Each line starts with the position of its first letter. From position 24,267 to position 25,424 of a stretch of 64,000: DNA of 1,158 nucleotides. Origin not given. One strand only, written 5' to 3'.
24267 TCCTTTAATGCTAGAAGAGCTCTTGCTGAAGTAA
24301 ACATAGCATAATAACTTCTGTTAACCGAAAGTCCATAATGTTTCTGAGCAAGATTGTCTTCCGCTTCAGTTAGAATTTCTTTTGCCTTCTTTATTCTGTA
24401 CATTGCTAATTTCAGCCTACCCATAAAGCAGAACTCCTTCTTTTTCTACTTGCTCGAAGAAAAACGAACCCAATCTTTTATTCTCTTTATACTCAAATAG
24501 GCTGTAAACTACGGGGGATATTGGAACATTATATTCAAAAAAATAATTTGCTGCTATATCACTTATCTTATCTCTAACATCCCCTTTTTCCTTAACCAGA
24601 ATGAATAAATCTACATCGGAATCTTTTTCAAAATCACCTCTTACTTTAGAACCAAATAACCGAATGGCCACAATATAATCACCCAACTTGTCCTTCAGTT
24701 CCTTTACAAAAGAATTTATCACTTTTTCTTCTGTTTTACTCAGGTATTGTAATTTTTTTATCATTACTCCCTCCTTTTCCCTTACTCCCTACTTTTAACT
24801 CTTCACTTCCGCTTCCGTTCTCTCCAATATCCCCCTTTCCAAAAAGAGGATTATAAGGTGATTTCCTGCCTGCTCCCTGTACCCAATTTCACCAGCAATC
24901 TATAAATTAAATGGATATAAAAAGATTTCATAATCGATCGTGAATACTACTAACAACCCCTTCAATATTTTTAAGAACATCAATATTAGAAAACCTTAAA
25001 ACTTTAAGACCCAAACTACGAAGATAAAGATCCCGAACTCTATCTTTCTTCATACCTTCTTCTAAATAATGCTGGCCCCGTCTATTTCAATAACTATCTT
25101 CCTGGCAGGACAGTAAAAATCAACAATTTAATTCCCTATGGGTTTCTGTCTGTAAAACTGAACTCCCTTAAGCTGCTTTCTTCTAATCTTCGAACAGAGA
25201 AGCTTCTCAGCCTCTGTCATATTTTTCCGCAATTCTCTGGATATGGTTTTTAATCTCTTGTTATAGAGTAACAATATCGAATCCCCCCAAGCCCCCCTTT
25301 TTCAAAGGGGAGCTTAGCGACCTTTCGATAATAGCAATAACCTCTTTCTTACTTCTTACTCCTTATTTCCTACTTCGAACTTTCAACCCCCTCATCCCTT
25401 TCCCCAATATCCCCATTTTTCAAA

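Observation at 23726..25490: Three copies of a ~150-260 bp structured repeat element bracket a small inserted island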

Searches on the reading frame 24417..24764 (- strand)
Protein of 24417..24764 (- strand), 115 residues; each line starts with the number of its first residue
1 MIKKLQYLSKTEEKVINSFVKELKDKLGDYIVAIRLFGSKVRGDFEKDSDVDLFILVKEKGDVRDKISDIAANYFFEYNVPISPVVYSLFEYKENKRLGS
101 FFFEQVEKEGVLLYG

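Call 14: search_protein_families(library=pfam, proteins=[window:24417-24764:-], max_evalue=0.01)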
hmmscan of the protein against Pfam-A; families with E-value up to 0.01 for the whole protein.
window:24417-24764:- (115 aa): 3 families
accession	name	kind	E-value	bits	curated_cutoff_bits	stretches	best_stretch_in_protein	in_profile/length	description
PF01909.29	NTP_transf_2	-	3.6e-10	40.5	21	1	17-63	2-46/93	Nucleotidyltransferase domain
PF18765.7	Polbeta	-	7.6e-09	36.1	26.9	1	24-73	4-54/93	Polymerase beta, Nucleotidyltransferase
PF22600.2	MTPAP-like_central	-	0.00038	21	27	1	10-60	16-68/139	Poly(A) RNA polymerase, mitochondrial-like, central palm domain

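Call 17: find_encoding_contigs(protein=window:24417-24764:-, flank=6000, max_places=10)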
Protein window:24417-24764:- (115 aa): 8 contigs read that carry it; 5 places shown.
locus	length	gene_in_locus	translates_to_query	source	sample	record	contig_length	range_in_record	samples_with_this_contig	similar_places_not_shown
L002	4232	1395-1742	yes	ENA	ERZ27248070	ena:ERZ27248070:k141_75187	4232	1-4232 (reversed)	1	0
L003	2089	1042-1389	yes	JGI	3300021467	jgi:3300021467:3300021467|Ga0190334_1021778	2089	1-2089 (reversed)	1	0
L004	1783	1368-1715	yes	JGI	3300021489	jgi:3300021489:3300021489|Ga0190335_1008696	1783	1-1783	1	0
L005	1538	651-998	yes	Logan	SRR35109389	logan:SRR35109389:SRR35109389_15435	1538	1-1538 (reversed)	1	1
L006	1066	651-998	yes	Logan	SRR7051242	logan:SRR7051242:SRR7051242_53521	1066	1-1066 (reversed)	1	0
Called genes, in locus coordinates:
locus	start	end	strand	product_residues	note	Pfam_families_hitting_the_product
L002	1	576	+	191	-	?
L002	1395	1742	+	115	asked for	PF18765:Polbeta, PF01909:NTP_transf_2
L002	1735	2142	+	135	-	PF05168:HEPN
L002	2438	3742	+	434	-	PF00919:UPF0004, PF04055:Radical_SAM, PF18693:TRAM_2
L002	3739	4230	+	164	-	?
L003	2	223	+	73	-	?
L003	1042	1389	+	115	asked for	PF18765:Polbeta, PF01909:NTP_transf_2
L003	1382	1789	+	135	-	PF05168:HEPN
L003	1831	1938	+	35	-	-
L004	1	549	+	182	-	?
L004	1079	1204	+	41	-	PF04480:DUF559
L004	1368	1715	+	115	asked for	PF18765:Polbeta, PF01909:NTP_transf_2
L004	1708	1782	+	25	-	?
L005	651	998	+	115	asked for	PF18765:Polbeta, PF01909:NTP_transf_2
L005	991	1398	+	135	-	PF05168:HEPN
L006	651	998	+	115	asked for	PF18765:Polbeta, PF01909:NTP_transf_2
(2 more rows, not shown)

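Call 48: find_homologous_proteins(query=window:24417-24764:-, max_evalue=1e-10)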
Query window:24417-24764:- (115 aa): 164 proteins with E <= 1e-10 among 178 candidates; the best 120 are listed.
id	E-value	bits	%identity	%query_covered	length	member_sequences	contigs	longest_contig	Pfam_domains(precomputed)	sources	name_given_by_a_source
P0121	9.6e-66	237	100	100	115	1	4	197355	PF18765.8,PF01909.30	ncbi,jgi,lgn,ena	-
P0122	2.3e-52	194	79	98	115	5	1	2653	PF18765.8,PF01909.30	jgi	-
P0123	1.3e-51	191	77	98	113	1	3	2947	PF18765.8,PF01909.30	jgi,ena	-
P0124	1.8e-51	191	78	98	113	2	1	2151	PF18765.8,PF01909.30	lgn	-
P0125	1.2e-49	185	77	98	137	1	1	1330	PF18765.8,PF01909.30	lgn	-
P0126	1.9e-49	185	76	98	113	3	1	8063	PF18765.8,PF01909.30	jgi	jgi:predicted nucleotidyltransferase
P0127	9.3e-49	182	77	98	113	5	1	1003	PF18765.8,PF01909.30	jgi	-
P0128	1.0e-48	182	74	98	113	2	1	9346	PF18765.8,PF01909.30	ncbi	-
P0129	2.1e-48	181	75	98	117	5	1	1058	PF18765.8,PF01909.30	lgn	-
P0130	6.0e-48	180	78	98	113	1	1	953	PF18765.8,PF01909.30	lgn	-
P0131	9.2e-48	179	75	98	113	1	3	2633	PF18765.8,PF01909.30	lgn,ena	-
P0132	1.3e-47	179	73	98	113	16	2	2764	PF18765.8,PF01909.30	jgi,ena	-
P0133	4.1e-47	177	72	98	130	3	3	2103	PF18765.8,PF01909.30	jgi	jgi:predicted nucleotidyltransferase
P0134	5.2e-47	177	73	98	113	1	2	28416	PF18765.8,PF01909.30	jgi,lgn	jgi:predicted nucleotidyltransferase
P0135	9.5e-47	176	74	98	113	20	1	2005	PF18765.8,PF01909.30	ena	-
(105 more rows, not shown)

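Call 49: find_encoding_contigs(protein=P0122, flank=5000, max_places=3)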
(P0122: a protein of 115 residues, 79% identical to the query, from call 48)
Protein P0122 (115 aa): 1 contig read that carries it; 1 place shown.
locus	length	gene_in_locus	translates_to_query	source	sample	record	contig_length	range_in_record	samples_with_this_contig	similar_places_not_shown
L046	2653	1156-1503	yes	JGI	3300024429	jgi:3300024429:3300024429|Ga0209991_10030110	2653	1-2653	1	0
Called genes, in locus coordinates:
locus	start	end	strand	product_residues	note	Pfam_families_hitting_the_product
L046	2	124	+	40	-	?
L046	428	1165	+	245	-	PF20582:UPF0758_N, PF04002:RadC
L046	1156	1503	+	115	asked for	PF01909:NTP_transf_2, PF18765:Polbeta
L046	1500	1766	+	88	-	PF05168:HEPN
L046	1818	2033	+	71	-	-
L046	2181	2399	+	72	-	PF03683:UPF0175 (weak)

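Call 50: find_encoding_contigs(protein=P0126, flank=5000, max_places=3)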
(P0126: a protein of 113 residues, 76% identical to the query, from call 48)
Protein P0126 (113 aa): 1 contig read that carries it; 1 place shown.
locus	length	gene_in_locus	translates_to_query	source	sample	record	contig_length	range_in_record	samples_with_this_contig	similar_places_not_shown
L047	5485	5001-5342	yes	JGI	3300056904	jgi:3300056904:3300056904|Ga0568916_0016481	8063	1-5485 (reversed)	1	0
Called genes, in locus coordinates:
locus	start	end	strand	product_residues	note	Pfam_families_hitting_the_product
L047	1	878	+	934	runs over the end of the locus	PF00133:tRNA-synt_1, PF09334:tRNA-synt_1g, PF13603:tRNA-synt_1_2, PF01406:tRNA-synt_1e, PF01921:tRNA-synt_1f (weak), PF09334:tRNA-synt_1g (weak), PF08264:Anticodon_1, PF06827:zf-FPG_IleRS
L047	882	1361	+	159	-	PF01252:Peptidase_A8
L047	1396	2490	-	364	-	PF04055:Radical_SAM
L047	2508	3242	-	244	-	PF01904:DUF72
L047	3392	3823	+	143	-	PF00398:RrnaAD (weak), PF13489:Methyltransf_23 (weak), PF13847:Methyltransf_31 (weak), PF13649:Methyltransf_25, PF08241:Methyltransf_11, PF08242:Methyltransf_12 (weak)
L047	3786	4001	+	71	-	-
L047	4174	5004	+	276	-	PF20582:UPF0758_N, PF04002:RadC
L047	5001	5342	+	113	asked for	PF01909:NTP_transf_2, PF18765:Polbeta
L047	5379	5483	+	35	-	?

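Call 51: find_encoding_contigs(protein=P0128, flank=5000, max_places=3)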
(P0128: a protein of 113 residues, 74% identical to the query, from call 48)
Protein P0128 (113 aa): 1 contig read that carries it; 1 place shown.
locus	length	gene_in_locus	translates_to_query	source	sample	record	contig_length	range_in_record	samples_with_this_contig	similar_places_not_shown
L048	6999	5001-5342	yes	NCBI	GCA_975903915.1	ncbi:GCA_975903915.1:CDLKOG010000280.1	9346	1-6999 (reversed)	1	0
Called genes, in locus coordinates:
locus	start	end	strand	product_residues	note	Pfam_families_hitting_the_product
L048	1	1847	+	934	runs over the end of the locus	PF00133:tRNA-synt_1, PF09334:tRNA-synt_1g, PF13603:tRNA-synt_1_2, PF01406:tRNA-synt_1e (weak), PF01921:tRNA-synt_1f (weak), PF08264:Anticodon_1, PF06827:zf-FPG_IleRS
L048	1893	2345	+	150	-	PF01252:Peptidase_A8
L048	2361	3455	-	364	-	PF04055:Radical_SAM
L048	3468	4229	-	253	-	PF01904:DUF72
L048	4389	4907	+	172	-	-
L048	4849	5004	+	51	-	-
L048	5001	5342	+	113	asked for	PF01909:NTP_transf_2, PF18765:Polbeta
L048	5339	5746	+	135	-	PF05168:HEPN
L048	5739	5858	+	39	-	-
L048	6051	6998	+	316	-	?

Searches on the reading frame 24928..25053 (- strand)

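Call 14: search_protein_families(library=pfam, proteins=[window:24928-25053:-], max_evalue=0.01)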
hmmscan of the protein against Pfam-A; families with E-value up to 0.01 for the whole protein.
window:24928-25053:- (41 aa): 1 family
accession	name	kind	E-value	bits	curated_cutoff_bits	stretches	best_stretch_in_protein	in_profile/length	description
PF04480.18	DUF559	-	8.7e-08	32.5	20.6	1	2-40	69-107/109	Protein of unknown function (DUF559)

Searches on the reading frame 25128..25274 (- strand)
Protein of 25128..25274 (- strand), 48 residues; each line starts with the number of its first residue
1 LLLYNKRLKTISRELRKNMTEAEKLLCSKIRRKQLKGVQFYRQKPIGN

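Call 14: search_protein_families(library=pfam, proteins=[window:25128-25274:-], max_evalue=0.01)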
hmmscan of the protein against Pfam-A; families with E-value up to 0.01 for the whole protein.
window:25128-25274:- (48 aa): 1 family
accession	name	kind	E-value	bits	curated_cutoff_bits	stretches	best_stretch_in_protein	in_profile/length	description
PF04480.18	DUF559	-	1.4e-09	38.2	20.6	1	7-48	2-43/109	Protein of unknown function (DUF559)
